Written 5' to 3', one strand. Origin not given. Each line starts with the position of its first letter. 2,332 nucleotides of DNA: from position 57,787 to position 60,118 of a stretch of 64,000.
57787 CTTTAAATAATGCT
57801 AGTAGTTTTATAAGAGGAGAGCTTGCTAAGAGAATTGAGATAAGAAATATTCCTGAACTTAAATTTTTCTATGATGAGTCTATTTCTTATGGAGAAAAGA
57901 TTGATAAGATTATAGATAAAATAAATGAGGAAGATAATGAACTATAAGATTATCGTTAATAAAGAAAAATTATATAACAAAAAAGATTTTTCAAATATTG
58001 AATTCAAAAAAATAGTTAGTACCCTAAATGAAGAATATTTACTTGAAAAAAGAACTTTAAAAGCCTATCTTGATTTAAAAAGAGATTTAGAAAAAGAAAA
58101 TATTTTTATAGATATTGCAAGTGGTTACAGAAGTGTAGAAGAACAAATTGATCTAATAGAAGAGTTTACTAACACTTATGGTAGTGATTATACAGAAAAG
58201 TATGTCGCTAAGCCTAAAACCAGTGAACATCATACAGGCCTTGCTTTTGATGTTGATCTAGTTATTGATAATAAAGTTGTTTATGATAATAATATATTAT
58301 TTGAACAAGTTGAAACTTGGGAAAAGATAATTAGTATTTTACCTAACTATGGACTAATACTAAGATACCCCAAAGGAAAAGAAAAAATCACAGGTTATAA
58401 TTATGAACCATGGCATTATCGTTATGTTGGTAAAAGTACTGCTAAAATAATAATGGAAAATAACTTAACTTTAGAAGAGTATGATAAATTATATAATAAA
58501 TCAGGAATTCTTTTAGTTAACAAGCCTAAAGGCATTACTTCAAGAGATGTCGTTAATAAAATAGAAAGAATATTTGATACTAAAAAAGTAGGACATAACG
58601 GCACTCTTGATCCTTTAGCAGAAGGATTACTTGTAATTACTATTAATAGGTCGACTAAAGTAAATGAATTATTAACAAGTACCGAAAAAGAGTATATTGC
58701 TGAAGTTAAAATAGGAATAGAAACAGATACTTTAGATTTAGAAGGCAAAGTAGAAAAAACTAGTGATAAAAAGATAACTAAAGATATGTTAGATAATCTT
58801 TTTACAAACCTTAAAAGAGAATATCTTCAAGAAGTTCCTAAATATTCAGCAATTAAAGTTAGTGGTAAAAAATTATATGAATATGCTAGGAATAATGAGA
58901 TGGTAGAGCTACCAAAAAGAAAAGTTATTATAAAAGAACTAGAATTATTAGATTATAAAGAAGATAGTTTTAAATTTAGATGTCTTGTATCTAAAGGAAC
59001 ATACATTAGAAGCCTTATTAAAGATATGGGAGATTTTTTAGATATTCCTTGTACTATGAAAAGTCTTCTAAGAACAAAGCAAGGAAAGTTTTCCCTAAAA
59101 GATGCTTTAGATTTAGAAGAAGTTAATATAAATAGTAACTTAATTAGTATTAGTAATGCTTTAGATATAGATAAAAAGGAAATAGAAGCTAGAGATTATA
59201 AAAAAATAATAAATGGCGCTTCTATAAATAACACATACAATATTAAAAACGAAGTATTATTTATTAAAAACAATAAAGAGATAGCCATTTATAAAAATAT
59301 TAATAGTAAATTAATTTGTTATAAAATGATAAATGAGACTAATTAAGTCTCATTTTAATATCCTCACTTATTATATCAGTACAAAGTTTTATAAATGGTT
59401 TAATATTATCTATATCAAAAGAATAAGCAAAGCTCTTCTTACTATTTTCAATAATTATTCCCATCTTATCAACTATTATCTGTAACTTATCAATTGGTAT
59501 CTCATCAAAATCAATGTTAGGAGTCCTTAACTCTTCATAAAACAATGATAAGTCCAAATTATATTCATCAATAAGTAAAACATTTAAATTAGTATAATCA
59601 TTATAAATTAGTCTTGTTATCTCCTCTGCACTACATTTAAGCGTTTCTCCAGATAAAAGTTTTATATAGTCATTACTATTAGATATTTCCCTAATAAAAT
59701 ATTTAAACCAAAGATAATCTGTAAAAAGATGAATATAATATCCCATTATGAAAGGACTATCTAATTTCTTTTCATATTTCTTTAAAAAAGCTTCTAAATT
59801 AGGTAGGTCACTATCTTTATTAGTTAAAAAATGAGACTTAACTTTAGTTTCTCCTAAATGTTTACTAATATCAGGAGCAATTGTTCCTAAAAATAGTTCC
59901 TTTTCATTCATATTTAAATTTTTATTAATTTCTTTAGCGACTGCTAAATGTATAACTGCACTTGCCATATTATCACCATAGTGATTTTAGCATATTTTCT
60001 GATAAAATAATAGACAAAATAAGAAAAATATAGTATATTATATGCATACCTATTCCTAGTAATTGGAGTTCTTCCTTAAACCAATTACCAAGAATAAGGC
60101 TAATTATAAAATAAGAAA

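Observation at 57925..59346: In-frame fusion of a VanY-like M15 peptidase domain to tRNA pseudouridine synthase TruB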

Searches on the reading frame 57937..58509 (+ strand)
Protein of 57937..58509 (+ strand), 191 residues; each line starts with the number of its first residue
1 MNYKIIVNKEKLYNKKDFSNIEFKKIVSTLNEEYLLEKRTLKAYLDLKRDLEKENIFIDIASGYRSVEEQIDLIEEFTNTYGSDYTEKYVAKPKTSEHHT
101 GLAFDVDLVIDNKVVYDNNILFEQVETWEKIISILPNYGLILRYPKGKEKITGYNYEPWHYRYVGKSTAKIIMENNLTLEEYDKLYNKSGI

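Call 19: search_solved_structures(query=window:57937-58509:+, max_evalue=0.001, show_alignments=2)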
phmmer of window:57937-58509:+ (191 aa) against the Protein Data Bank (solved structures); distinct sequences matched with E-value up to 0.001: 11.
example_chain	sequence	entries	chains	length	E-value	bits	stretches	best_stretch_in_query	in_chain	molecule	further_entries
4f78_A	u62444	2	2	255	8.6e-26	94.5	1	36-185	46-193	D,D-dipeptidase/D,D-carboxypeptidase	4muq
4ox3_A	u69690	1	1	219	5.1e-25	91.9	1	38-184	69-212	Putative carboxypeptidase YodJ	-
4mph_A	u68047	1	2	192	6.2e-25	91.7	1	20-183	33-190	D-alanyl-D-alanine carboxypeptidase family protein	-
4jid_A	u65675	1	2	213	8.6e-25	91.2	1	20-183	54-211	D-alanyl-D-alanine carboxypeptidase family protein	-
4ox5_A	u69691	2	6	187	2.1e-23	86.7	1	37-182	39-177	LdcB LD-carboxypeptidase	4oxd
4d0y_A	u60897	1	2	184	2.4e-23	86.5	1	39-182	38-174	DACB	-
4mur_A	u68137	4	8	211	2.6e-23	86.4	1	52-183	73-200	D,D-dipeptidase/D,D-carboxypeptidase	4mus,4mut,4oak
4nt9_B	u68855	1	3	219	3.2e-22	82.8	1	37-182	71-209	Putative uncharacterized protein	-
5hnm_A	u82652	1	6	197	1.9e-16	64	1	46-182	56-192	D-alanyl-D-alanine carboxypeptidase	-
6a6a_A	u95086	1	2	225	2.4e-16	63.7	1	46-182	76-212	D-alanyl-D-alanine carboxypeptidase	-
5zhf_A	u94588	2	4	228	2.5e-16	63.6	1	46-182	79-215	D-alanyl-D-alanine carboxypeptidase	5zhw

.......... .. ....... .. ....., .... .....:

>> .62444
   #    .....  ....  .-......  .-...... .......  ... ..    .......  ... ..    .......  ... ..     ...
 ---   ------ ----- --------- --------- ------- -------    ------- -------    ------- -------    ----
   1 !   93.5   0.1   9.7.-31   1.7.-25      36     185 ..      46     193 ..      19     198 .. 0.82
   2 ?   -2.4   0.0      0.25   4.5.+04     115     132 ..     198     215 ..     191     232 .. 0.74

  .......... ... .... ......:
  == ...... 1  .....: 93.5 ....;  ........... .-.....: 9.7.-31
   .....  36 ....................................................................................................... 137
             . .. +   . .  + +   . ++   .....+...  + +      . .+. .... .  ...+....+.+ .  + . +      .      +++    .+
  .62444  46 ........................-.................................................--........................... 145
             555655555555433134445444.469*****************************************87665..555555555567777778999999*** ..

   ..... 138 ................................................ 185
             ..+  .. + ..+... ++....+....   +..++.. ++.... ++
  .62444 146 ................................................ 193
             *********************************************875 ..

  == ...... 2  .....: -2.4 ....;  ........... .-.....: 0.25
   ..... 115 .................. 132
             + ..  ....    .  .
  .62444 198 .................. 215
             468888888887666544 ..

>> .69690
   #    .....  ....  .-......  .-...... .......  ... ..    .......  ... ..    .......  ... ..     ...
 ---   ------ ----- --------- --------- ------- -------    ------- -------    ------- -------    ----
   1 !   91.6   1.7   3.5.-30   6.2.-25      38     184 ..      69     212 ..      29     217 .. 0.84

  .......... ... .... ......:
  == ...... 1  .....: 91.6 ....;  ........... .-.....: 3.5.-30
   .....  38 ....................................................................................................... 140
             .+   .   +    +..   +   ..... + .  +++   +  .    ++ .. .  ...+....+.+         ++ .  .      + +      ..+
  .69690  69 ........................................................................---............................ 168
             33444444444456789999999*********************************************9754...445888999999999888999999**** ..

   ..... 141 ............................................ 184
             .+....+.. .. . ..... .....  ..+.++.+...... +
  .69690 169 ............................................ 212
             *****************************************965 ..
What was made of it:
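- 57937..58500 (+): N-terminal M15B (VanY/VanXY/LdcB-type) zinc-peptidase domain, aa 1-188, with no signal peptide. PDB sequence hits to VanXYg and LdcB, E 1e-25 (call 19).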

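Call 42: find_homologous_proteins(query=window:57937-58500:+, max_evalue=1e-10)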
Query window:57937-58500:+ (188 aa): 7755 proteins with E <= 1e-10 among 8000 candidates; the best 120 are listed.
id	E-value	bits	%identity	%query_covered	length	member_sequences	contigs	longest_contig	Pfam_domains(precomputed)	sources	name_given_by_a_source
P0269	8.3e-88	311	76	100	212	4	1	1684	PF02557.23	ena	-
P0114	3.2e-79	283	72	100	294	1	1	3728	PF01509.24,PF02557.23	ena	-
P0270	7.3e-73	263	64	100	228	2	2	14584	PF02557.23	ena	-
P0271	1.5e-69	252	65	100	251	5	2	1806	PF01509.24,PF02557.23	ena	-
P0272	5.9e-68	247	63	97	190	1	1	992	PF02557.23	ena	-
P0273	7.6e-61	223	59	100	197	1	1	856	PF02557.23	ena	-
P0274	7.9e-51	191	54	100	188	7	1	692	PF02557.23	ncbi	-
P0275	1.6e-50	190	54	98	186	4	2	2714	PF02557.23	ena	-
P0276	3.5e-50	189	54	97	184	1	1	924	PF02557.23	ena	-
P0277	4.5e-50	188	53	100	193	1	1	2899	PF02557.23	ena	-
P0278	9.8e-50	187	53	97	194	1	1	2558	PF02557.23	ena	-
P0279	1.1e-49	187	53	97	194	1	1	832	PF02557.23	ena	-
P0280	1.1e-49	187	53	100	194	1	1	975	PF02557.23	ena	-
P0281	1.3e-49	187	53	97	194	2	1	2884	PF02557.23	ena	-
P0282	1.6e-49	186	52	97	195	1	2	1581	PF02557.23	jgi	-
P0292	8.8e-49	184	52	100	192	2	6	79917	PF02557.23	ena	-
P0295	1.1e-48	184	51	100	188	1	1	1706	PF02557.23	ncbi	-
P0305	1.5e-47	180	51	97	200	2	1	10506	PF02557.23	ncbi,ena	-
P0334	2.6e-45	173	47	97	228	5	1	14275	PF02557.23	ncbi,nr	ncbi:MAG: M15 family metallopeptidase [Eubacteriaceae bacterium]|nr:M15 family metallopeptidase [Eub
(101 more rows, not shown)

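Call 44: find_encoding_contigs(protein=P0270, flank=3500, max_places=2)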
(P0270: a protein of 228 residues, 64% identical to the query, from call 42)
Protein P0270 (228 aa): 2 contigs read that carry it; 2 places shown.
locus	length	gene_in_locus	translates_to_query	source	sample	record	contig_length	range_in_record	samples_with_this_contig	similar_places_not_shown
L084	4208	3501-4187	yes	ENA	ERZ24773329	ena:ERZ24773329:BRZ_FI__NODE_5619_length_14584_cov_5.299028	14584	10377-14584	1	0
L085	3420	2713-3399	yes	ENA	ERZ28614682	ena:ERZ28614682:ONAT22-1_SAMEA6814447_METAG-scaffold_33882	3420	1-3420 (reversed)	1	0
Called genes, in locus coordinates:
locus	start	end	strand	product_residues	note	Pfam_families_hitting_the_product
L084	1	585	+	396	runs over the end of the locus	PF08529:NusA_N, PF00575:S1 (weak), PF13184:KH_NusA_1st, PF26594:KH_NusA_2nd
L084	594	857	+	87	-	PF04296:YlxR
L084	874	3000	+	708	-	PF03144:GTP_EFTU_D2 (faint), PF04760:IF2_N, PF00009:GTP_EFTU, PF00025:Arf (weak), PF01926:MMR_HSR1, PF02421:FeoB_N (weak), PF22042:EF-G_D2, PF11987:IF-2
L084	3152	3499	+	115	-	PF02033:RBFA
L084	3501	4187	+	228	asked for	PF02557:VanY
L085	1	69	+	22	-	?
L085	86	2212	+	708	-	PF03144:GTP_EFTU_D2 (faint), PF04760:IF2_N, PF00009:GTP_EFTU, PF00025:Arf (weak), PF01926:MMR_HSR1, PF02421:FeoB_N (weak), PF22042:EF-G_D2, PF11987:IF-2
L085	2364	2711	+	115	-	PF02033:RBFA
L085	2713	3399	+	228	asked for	PF02557:VanY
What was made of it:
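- Tried and rejected: P0270/L084 is cut off at a contig end (call 44).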

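Call 45: find_encoding_contigs(protein=P0292, flank=5000, max_places=2)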
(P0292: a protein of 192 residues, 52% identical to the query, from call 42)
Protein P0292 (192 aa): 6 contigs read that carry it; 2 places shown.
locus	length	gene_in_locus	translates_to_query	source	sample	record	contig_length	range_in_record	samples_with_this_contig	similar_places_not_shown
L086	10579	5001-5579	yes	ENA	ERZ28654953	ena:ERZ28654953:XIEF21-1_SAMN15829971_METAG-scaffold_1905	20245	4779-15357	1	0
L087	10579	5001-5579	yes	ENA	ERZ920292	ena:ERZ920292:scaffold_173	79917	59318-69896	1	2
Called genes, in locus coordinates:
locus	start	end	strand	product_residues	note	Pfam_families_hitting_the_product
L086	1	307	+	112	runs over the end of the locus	PF01245:Ribosomal_L19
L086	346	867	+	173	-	PF10502:Peptidase_S26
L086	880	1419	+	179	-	PF00156:Pribosyltran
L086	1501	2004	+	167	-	PF12682:Flavodoxin_4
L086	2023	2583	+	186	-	PF01966:HD (faint)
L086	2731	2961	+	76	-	-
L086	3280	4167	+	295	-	-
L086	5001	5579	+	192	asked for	PF02557:VanY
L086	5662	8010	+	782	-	PF03572:Peptidase_S41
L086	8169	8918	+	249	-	PF04203:Sortase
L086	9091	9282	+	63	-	-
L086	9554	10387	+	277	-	-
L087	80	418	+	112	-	PF01245:Ribosomal_L19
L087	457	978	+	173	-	PF10502:Peptidase_S26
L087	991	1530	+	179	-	PF00156:Pribosyltran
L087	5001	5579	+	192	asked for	PF02557:VanY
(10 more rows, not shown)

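Call 72: list_cluster_members(proteins=[P0274, P0295, P0305, P0334, P0409, P0432])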
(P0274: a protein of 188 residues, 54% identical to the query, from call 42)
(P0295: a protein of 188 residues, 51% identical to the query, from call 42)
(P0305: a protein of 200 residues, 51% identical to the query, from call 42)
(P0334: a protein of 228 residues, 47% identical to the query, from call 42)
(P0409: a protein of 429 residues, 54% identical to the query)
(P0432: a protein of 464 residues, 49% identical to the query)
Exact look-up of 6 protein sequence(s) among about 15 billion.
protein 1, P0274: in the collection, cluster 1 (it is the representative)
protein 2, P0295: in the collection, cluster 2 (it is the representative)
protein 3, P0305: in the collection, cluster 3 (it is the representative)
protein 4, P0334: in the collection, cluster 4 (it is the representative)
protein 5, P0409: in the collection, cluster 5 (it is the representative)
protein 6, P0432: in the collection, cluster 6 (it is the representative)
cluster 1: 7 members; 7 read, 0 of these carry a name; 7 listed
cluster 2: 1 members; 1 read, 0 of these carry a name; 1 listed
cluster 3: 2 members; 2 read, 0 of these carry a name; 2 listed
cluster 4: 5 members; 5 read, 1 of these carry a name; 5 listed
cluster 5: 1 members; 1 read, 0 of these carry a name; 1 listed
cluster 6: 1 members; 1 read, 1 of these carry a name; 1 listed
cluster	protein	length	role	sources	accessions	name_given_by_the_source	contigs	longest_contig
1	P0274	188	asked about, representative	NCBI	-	-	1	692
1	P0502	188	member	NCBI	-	-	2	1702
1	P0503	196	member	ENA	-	-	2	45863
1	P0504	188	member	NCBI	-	-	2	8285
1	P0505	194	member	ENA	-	-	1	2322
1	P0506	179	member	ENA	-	-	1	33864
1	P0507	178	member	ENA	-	-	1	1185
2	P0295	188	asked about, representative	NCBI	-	-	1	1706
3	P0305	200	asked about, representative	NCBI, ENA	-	-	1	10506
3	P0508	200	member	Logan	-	-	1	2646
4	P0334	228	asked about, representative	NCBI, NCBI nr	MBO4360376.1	MAG: M15 family metallopeptidase [Eubacteriaceae bacterium] | M15 family metallopeptidase [Eubacteriaceae bacterium]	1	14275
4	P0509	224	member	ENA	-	-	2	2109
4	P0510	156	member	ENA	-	-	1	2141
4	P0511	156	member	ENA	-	-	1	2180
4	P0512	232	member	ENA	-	-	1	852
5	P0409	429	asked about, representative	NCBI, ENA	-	-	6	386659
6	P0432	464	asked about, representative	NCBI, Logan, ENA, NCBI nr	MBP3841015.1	MAG: tRNA pseudouridine(55) synthase TruB [Bacilli bacterium] | tRNA pseudouridine(55) synthase TruB [Bacilli bacterium]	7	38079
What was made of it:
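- Tried and rejected: The sources give almost none (call 72).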

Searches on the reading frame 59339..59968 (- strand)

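Call 3: search_protein_families(library=pfam, proteins=[window:59339-59968:-], max_evalue=0.01)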
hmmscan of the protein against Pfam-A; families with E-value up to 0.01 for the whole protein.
window:59339-59968:- (209 aa): 1 family
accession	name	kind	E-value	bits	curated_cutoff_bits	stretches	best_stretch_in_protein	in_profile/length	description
PF00882.24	Zn_dep_PLPC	-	2.3e-05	24.8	26.8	1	7-87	2-96/167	Zinc dependent phospholipase C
